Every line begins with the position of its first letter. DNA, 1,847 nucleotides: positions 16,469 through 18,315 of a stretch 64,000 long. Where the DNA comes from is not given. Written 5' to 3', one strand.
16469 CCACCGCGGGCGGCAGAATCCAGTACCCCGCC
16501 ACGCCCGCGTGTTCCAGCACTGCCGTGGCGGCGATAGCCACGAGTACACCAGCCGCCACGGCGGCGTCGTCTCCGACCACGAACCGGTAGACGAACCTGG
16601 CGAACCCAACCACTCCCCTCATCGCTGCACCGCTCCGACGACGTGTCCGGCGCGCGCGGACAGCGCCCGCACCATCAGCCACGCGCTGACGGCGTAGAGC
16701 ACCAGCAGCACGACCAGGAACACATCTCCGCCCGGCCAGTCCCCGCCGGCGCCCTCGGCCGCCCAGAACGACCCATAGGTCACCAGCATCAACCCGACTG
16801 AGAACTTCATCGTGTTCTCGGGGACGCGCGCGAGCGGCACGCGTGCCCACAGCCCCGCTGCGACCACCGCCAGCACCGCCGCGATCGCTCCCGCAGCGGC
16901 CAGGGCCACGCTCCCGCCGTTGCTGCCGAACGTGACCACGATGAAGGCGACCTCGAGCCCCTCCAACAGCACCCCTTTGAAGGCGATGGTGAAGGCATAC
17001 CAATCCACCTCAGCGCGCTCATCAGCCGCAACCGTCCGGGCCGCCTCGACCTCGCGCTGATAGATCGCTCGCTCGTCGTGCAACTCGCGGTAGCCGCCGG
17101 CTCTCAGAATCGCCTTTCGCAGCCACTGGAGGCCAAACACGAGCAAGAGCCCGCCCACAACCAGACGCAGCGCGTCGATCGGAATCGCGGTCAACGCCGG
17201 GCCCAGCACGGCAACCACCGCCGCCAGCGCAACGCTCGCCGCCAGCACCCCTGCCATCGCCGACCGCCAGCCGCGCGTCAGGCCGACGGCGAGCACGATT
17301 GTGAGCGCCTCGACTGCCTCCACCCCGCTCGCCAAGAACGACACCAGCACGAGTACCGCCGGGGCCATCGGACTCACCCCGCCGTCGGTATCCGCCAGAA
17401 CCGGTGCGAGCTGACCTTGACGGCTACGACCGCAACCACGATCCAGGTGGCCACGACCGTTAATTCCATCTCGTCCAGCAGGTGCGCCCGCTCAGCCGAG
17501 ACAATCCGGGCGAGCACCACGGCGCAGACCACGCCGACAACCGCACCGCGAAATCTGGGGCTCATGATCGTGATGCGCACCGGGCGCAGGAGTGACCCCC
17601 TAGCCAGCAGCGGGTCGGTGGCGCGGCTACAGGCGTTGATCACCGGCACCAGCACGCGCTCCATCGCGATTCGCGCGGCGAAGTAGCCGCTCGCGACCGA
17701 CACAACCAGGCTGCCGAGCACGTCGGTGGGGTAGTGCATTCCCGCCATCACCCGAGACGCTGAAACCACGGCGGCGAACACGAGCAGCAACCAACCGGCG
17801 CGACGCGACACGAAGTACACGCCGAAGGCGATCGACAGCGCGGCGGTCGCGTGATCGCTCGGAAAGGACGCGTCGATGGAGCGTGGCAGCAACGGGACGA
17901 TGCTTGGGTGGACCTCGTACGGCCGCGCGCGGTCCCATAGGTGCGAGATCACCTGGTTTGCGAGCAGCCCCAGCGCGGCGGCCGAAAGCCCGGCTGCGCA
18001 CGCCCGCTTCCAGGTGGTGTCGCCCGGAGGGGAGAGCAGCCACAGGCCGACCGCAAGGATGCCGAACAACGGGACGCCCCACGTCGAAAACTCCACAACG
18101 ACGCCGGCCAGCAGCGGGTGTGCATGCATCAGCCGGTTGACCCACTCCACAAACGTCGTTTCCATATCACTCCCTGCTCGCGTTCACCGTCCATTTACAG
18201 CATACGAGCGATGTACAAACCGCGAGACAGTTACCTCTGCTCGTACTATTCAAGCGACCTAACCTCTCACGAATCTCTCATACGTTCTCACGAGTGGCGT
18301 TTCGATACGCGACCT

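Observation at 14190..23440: Candidate phosphate-scavenging regulon: two-component system flanked by phosphatase genes that share 10-11-bp-phased TCTCA repeats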

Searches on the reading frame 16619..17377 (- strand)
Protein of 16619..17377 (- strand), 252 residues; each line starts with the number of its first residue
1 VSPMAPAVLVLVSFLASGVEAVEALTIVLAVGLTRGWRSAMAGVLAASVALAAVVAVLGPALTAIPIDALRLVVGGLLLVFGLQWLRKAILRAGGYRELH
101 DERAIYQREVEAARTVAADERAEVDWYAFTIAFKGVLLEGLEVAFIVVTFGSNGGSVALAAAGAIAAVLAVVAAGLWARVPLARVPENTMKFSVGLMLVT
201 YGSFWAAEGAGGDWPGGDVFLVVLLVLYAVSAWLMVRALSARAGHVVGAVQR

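Call 12: search_protein_families(library=pfam, proteins=[window:16619-17377:-], max_evalue=0.01)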
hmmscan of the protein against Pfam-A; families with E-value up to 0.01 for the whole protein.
window:16619-17377:- (252 aa): 1 family
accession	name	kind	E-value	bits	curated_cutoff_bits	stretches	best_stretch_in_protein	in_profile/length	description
PF16955.11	OFeT_1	-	9.4e-10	39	26.9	2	94-236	77-206/207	Ferrous iron uptake permease, iron-lead transporter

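Call 13: search_protein_families(library=ncbifam, proteins=[window:16619-17377:-], max_evalue=0.001)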
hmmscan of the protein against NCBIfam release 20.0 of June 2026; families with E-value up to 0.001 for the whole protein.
window:16619-17377:- (252 aa): 0 families

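Call 65: search_solved_structures(query=window:16619-17377:-, max_evalue=1)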
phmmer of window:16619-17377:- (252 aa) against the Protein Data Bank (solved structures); distinct sequences matched with E-value up to 1: 0.

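Call 75: find_homologous_proteins(query=window:16619-17377:-, max_evalue=1e-10)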
Query window:16619-17377:- (252 aa): 8000 proteins with E <= 1e-10 among 8000 candidates; the best 120 are listed.
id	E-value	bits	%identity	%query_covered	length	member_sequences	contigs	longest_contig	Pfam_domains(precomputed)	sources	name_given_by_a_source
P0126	1.9e-143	494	100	99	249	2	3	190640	PF16955.12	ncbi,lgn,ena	-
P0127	6.3e-132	457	90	100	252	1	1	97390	PF16955.12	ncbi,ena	-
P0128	3.2e-127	441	87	99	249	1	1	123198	PF16955.12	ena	-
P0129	2.0e-126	439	87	98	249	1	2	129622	PF16955.12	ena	-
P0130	2.2e-117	409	91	88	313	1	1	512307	PF16955.12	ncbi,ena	-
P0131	4.1e-106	372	76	100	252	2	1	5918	PF16955.12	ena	-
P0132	1.3e-100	354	-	-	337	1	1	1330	PF01169.25,PF16955.12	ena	-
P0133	2.5e-99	350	72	98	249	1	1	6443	PF16955.12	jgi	jgi:uncharacterized membrane protein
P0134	7.4e-99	348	71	97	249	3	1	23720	PF16955.12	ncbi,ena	-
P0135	1.3e-98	348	74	92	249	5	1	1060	PF16955.12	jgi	jgi:uncharacterized membrane protein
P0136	2.1e-94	334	70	90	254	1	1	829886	PF16955.12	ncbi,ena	-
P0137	6.4e-94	332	72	94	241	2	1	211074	PF16955.12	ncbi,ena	-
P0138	1.5e-92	328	69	98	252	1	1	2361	PF16955.12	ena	-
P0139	2.2e-92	327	69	90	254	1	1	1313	PF16955.12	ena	-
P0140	3.9e-92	326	72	86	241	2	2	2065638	PF16955.12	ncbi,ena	-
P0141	1.5e-91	324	69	95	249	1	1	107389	PF16955.12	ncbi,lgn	-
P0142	2.8e-91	324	68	95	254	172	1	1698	PF16955.12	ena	-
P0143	3.3e-91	323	71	90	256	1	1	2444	PF16955.12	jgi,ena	-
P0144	3.8e-91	323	68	95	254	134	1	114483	PF16955.12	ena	-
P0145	6.2e-91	322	69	93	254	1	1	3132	PF16955.12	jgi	jgi:uncharacterized membrane protein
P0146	7.1e-91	322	72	89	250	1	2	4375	PF16955.12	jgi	jgi:uncharacterized membrane protein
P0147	8.4e-91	322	67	95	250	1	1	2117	PF16955.12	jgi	jgi:uncharacterized membrane protein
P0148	1.0e-90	322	67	95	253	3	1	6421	PF16955.12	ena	-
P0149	1.0e-90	322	71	89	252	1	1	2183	PF16955.12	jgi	jgi:uncharacterized membrane protein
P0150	1.3e-90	321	69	95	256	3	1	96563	PF16955.12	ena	-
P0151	1.5e-90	321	70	85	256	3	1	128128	PF16955.12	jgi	jgi:uncharacterized membrane protein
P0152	1.6e-90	321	68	95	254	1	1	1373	PF16955.12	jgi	jgi:uncharacterized membrane protein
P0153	1.8e-90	321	74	79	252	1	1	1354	PF16955.12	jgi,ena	jgi:uncharacterized membrane protein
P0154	1.9e-90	321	68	90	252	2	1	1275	PF16955.12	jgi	jgi:uncharacterized membrane protein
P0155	3.0e-90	320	72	89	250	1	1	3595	PF16955.12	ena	-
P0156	4.5e-90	320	70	90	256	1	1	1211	PF16955.12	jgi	jgi:uncharacterized membrane protein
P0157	4.5e-90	320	70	90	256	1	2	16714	PF16955.12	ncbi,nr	ncbi:MAG: hypothetical protein QOJ31_1479 [Gaiellales bacterium]|nr:hypothetical protein [Gaiellales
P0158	4.6e-90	320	72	88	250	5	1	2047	PF16955.12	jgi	-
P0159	5.2e-90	319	70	93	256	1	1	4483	PF16955.12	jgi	jgi:uncharacterized membrane protein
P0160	5.8e-90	319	66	95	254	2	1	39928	PF16955.12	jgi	jgi:uncharacterized membrane protein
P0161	5.8e-90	319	70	88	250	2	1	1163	PF16955.12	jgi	jgi:uncharacterized membrane protein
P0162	1.0e-89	318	70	90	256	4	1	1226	PF16955.12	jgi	jgi:uncharacterized membrane protein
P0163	1.2e-89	318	71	89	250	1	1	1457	PF16955.12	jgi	jgi:uncharacterized membrane protein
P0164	2.0e-89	318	70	85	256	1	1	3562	PF16955.12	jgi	jgi:uncharacterized membrane protein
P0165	2.1e-89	317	71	89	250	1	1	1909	PF16955.12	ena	-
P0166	2.2e-89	317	70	90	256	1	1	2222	PF16955.12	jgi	jgi:uncharacterized membrane protein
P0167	2.3e-89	317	69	90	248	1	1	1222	PF16955.12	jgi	-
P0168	2.5e-89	317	71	89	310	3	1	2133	PF16955.12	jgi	jgi:uncharacterized membrane protein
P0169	2.6e-89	317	69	90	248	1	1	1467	PF16955.12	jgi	jgi:uncharacterized membrane protein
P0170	4.8e-89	316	73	85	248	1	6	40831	PF16955.12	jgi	jgi:uncharacterized membrane protein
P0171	5.4e-89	316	71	89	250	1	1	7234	PF16955.12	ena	-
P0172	8.2e-89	315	67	96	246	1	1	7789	PF16955.12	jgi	jgi:uncharacterized membrane protein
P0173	9.5e-89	315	68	95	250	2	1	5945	PF16955.12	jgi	jgi:uncharacterized membrane protein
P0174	9.8e-89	315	71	88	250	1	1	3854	PF16955.12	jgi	jgi:uncharacterized membrane protein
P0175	1.3e-88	315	65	98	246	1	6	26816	PF16955.12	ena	-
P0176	1.5e-88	315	72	88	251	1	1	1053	PF16955.12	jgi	jgi:uncharacterized membrane protein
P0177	1.7e-88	314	67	96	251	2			PF16955.12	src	-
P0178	1.7e-88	314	65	95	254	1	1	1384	PF01169.25,PF16955.12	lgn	-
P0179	1.8e-88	314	70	83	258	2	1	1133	PF16955.12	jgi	jgi:uncharacterized membrane protein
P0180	2.0e-88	314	66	96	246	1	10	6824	PF16955.12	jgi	jgi:uncharacterized membrane protein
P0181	2.0e-88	314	67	96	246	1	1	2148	PF16955.12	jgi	jgi:uncharacterized membrane protein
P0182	2.3e-88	314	65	95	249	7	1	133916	PF16955.12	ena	-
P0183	2.5e-88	314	70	91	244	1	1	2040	PF16955.12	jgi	jgi:uncharacterized membrane protein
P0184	2.5e-88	314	66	95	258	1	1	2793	PF16955.12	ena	-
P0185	2.7e-88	314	72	85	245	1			PF16955.12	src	-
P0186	2.8e-88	314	70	93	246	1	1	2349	PF16955.12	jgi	jgi:uncharacterized membrane protein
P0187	3.4e-88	313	66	94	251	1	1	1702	PF16955.12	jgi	jgi:uncharacterized membrane protein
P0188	3.4e-88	313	70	86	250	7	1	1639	PF16955.12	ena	-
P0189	3.6e-88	313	68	94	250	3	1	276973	PF16955.12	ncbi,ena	-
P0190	3.6e-88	313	71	88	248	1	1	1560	PF16955.12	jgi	jgi:uncharacterized membrane protein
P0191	3.9e-88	313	66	96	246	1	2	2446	PF16955.12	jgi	jgi:uncharacterized membrane protein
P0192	3.9e-88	313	69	94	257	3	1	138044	PF16955.12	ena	-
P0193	5.4e-88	313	66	94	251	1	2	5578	PF16955.12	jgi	jgi:uncharacterized membrane protein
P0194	6.1e-88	313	68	89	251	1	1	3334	PF16955.12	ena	-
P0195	7.9e-88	312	69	89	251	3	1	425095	PF16955.12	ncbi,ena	-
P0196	8.5e-88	312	67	95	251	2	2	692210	PF16955.12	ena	-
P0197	9.7e-88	312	70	85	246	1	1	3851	PF16955.12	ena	-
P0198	1.1e-87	312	70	83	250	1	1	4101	PF16955.12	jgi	jgi:uncharacterized membrane protein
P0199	1.1e-87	312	71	84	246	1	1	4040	PF16955.12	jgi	jgi:uncharacterized membrane protein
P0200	1.2e-87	312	66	94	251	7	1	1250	PF16955.12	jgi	jgi:uncharacterized membrane protein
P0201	1.2e-87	312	65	95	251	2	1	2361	PF16955.12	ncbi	-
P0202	1.3e-87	312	73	79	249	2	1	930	PF16955.12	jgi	jgi:uncharacterized membrane protein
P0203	1.5e-87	311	69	83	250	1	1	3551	PF16955.12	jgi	jgi:uncharacterized membrane protein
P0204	1.5e-87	311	69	89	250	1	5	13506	PF16955.12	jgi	jgi:uncharacterized membrane protein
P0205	1.6e-87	311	69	89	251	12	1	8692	PF16955.12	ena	-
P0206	1.7e-87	311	67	95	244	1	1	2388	PF16955.12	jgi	jgi:uncharacterized membrane protein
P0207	1.9e-87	311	67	93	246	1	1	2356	PF16955.12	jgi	jgi:uncharacterized membrane protein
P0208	2.0e-87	311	71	88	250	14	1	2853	PF16955.12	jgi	jgi:uncharacterized membrane protein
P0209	2.3e-87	311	64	95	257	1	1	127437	PF16955.12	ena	-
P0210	2.6e-87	311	67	94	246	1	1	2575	PF16955.12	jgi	jgi:uncharacterized membrane protein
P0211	2.7e-87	311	73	84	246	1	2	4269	PF16955.12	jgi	jgi:uncharacterized membrane protein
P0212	2.8e-87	310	73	84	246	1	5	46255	PF16955.12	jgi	jgi:uncharacterized membrane protein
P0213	3.0e-87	310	69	92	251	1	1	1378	PF16955.12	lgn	-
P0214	3.1e-87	310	67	94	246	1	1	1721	PF16955.12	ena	-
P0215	3.2e-87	310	71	89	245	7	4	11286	PF16955.12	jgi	jgi:uncharacterized membrane protein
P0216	3.3e-87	310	71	84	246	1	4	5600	PF16955.12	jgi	jgi:uncharacterized membrane protein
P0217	3.5e-87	310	71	86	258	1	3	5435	PF16955.12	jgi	jgi:uncharacterized membrane protein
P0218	3.5e-87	310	66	95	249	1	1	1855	PF16955.12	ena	-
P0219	4.9e-87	310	70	88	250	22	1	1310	PF16955.12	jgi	jgi:uncharacterized membrane protein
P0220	5.7e-87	309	71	85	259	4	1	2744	PF16955.12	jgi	jgi:uncharacterized membrane protein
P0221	5.8e-87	309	71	90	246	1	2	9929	PF16955.12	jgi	jgi:uncharacterized membrane protein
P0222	6.2e-87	309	68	94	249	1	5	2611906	PF16955.12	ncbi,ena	-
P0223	6.2e-87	309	70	86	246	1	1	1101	PF16955.12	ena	-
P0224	6.6e-87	309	69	89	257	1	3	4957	PF16955.12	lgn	-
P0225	7.6e-87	309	69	88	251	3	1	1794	PF16955.12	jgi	jgi:uncharacterized membrane protein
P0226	8.0e-87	309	68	93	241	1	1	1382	PF16955.12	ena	-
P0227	8.2e-87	309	69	91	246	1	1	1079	PF16955.12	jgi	jgi:uncharacterized membrane protein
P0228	8.5e-87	309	67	95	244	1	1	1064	PF16955.12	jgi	jgi:uncharacterized membrane protein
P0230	1.1e-86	309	68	94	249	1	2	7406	PF16955.12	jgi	jgi:uncharacterized membrane protein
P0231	1.1e-86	309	64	99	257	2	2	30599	PF16955.12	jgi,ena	jgi:uncharacterized membrane protein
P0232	1.1e-86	308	68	94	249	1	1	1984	PF16955.12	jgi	jgi:uncharacterized membrane protein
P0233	1.2e-86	308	69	90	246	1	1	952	PF16955.12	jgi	jgi:uncharacterized membrane protein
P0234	1.3e-86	308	66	95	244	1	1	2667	PF16955.12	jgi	jgi:uncharacterized membrane protein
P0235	1.3e-86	308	65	98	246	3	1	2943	PF16955.12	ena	-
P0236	1.3e-86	308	69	90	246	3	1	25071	PF16955.12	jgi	jgi:uncharacterized membrane protein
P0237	1.4e-86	308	65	95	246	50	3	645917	PF16955.12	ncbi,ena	-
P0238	1.4e-86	308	67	95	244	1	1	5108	PF16955.12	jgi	jgi:uncharacterized membrane protein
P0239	1.7e-86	308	67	95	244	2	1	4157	PF16955.12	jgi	jgi:uncharacterized membrane protein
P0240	1.8e-86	308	68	95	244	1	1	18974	PF16955.12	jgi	jgi:uncharacterized membrane protein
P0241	1.8e-86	308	66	95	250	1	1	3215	PF16955.12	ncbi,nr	ncbi:MAG TPA: hypothetical protein VHB98_09070 [Chloroflexota bacterium]|nr:hypothetical protein [Ch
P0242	1.9e-86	308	65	97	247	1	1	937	PF16955.12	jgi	jgi:uncharacterized membrane protein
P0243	2.0e-86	308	68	90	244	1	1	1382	PF16955.12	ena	-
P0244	2.1e-86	308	73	83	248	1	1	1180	PF16955.12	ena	-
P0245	2.1e-86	308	68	88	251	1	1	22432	PF16955.12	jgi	jgi:uncharacterized membrane protein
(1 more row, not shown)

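Call 76: find_encoding_contigs(protein=P0140, flank=6000, max_places=1)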
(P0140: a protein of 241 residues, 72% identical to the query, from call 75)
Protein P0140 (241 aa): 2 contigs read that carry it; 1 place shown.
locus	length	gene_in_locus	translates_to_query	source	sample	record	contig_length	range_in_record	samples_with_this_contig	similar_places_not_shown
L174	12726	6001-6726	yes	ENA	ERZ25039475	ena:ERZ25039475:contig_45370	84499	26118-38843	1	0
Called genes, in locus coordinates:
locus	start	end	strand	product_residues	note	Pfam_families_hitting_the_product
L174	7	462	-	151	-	-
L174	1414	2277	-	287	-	-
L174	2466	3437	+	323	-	-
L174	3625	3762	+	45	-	PF01593:Amino_oxidase (weak)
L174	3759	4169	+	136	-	PF00440:TetR_N, PF17940:TetR_C_31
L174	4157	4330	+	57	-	PF17940:TetR_C_31 (weak)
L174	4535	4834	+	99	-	-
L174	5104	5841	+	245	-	-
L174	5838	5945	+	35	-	-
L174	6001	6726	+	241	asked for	PF16955:OFeT_1 (faint)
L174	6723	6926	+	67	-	-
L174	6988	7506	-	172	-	PF14378:PAP2_3 (weak), PF01569:PAP2, PF22778:VCPO_2nd (faint)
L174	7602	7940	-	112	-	PF09335:VTT_dom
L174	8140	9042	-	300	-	PF04185:Phosphoesterase (faint)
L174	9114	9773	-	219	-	PF00072:Response_reg, PF00486:Trans_reg_C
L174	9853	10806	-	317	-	PF03239:FTR1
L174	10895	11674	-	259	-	PF03988:DUF347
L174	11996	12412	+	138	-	PF01872:RibD_C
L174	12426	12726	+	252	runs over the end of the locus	PF00561:Abhydrolase_1 (weak)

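Call 77: find_encoding_contigs(protein=P0222, flank=6000, max_places=1)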
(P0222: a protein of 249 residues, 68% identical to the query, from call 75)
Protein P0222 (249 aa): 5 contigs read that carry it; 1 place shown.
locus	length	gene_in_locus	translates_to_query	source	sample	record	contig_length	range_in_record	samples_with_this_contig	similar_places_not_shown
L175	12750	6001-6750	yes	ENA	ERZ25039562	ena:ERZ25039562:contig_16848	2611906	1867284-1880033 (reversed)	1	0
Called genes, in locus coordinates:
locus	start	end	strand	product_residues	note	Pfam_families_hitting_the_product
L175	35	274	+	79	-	-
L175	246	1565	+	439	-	PF01546:Peptidase_M20, PF07687:M20_dimer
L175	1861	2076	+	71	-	-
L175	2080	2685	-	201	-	PF01195:Pept_tRNA_hydro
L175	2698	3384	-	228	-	PF01386:Ribosomal_L25p, PF14693:Ribosomal_TL5_C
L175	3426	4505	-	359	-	PF13793:Pribosyltran_N, PF00156:Pribosyltran, PF14572:Pribosyl_synth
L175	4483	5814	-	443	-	PF00483:NTP_transferase, PF01128:IspD, PF12804:NTP_transf_3, PF00132:Hexapep (faint), PF25087:GMPPB_C (weak)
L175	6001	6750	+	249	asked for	PF16955:OFeT_1 (faint)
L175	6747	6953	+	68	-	-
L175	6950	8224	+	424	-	-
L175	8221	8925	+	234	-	PF05368:NmrA, PF01370:Epimerase (weak), PF13460:NAD_binding_10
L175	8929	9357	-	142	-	PF02861:Clp_N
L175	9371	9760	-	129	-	-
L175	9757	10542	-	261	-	PF00288:GHMP_kinases_N, PF08544:GHMP_kinases_C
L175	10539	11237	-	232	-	PF00398:RrnaAD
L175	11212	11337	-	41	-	-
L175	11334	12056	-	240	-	PF01026:TatD_DNase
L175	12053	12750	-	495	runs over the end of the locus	PF00133:tRNA-synt_1, PF01406:tRNA-synt_1e (weak), PF09334:tRNA-synt_1g, PF00133:tRNA-synt_1, PF19303:Anticodon_3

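Call 78: find_encoding_contigs(protein=P0237, flank=6000, max_places=2)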
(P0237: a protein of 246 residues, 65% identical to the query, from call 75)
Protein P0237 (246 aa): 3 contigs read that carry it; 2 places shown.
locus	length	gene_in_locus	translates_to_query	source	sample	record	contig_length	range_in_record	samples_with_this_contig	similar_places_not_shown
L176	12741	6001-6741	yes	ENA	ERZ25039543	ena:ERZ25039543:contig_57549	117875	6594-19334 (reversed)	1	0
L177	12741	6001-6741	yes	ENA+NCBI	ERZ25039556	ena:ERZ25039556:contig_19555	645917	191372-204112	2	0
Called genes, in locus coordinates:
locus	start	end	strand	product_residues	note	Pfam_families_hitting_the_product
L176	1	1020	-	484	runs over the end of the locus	PF14691:Fer4_20, PF00070:Pyr_redox (faint), PF01266:DAO (weak), PF03486:HI0933_like (faint), PF07992:Pyr_redox_2, PF12831:FAD_oxidored (weak), PF13450:NAD_binding_8, PF07992:Pyr_redox_2 (weak), +1 more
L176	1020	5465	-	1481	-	PF00310:GATase_2, PF04898:Glu_syn_central, PF01645:Glu_synthase, PF01493:GXGXG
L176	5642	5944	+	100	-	-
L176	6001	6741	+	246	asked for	PF16955:OFeT_1 (faint)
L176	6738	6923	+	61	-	-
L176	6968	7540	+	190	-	-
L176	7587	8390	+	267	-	PF09339:HTH_IclR, PF12802:MarR_2 (faint), PF13412:HTH_24 (faint), PF01614:IclR_C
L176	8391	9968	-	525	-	PF02776:TPP_enzyme_N, PF00205:TPP_enzyme_M, PF02775:TPP_enzyme_C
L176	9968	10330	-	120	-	PF02627:CMD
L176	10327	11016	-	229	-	PF00561:Abhydrolase_1, PF12697:Abhydrolase_6, PF12146:Hydrolase_4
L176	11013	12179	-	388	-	PF00206:Lyase_1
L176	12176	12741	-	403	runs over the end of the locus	PF12391:PCDO_beta_N, PF13620:CarboxypepD_reg (faint), PF00775:Dioxygenase_C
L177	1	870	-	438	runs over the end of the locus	PF14691:Fer4_20, PF13241:NAD_binding_7 (faint), PF00070:Pyr_redox (faint), PF01266:DAO (weak), PF07992:Pyr_redox_2, PF12831:FAD_oxidored (weak), PF13450:NAD_binding_8, PF07992:Pyr_redox_2 (weak), +2 more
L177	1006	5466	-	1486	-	PF00310:GATase_2, PF04898:Glu_syn_central, PF01645:Glu_synthase, PF01493:GXGXG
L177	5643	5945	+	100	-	-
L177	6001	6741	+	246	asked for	PF16955:OFeT_1 (faint)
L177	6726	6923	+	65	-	-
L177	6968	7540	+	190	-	-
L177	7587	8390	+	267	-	PF09339:HTH_IclR, PF12802:MarR_2 (faint), PF13412:HTH_24 (faint), PF01614:IclR_C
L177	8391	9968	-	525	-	PF02776:TPP_enzyme_N, PF00205:TPP_enzyme_M, PF02775:TPP_enzyme_C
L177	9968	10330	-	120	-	PF02627:CMD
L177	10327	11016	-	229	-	PF00561:Abhydrolase_1, PF12146:Hydrolase_4, PF12697:Abhydrolase_6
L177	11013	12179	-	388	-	PF00206:Lyase_1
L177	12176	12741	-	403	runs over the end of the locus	PF13620:CarboxypepD_reg (faint), PF12391:PCDO_beta_N, PF00775:Dioxygenase_C, PF10670:DUF4198 (faint)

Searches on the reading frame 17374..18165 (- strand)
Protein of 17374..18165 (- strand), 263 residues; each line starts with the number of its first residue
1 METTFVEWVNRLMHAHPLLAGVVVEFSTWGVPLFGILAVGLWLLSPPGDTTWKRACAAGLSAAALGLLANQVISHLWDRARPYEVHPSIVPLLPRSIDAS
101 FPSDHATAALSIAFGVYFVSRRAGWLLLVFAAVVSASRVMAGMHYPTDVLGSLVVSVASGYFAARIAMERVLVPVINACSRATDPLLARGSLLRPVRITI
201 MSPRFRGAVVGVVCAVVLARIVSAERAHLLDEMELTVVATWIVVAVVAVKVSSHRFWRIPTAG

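Call 12: search_protein_families(library=pfam, proteins=[window:17374-18165:-], max_evalue=0.01)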
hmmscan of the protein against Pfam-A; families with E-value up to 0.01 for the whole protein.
window:17374-18165:- (263 aa): 2 families
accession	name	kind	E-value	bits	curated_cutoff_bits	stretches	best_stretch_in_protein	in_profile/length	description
PF01569.27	PAP2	-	9.7e-18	64.6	27.2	1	61-169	7-127/130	PAP2 superfamily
PF14378.12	PAP2_3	-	2.7e-06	27.7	27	1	99-160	125-188/190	PAP2 superfamily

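Call 13: search_protein_families(library=ncbifam, proteins=[window:17374-18165:-], max_evalue=0.001)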
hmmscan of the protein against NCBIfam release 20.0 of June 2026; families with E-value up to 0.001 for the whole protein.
window:17374-18165:- (263 aa): 3 families
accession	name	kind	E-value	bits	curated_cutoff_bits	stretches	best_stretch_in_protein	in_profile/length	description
NF008813.0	PRK11837.1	equivalog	6.8e-18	65.3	229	1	8-164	12-169/202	undecaprenyl-diphosphate phosphatase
NF047884.1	UdeprDiPSep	equivalog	7.2e-12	45.6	250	1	17-165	39-185/188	undecaprenyl-diphosphatase SepP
NF007975.0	PRK10699.1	equivalog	2.2e-07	30.5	261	1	99-172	157-234/254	phosphatidylglycerophosphatase B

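Call 64: search_solved_structures(query=window:17374-18165:-, max_evalue=0.01)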
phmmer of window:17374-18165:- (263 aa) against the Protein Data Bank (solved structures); distinct sequences matched with E-value up to 0.01: 4.
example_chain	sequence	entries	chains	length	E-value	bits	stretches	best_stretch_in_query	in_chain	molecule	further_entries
7f18_A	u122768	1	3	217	4.3e-06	29.8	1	77-158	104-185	Acid phosphatase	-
7f17_A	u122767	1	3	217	5.5e-06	29.4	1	77-158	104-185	Acid phosphatase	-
5jwy_A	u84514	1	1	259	0.0024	20.7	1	99-167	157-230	Phosphatidylglycerophosphatase B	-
4px7_A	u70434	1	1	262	0.0025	20.7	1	99-167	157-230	Phosphatidylglycerophosphatase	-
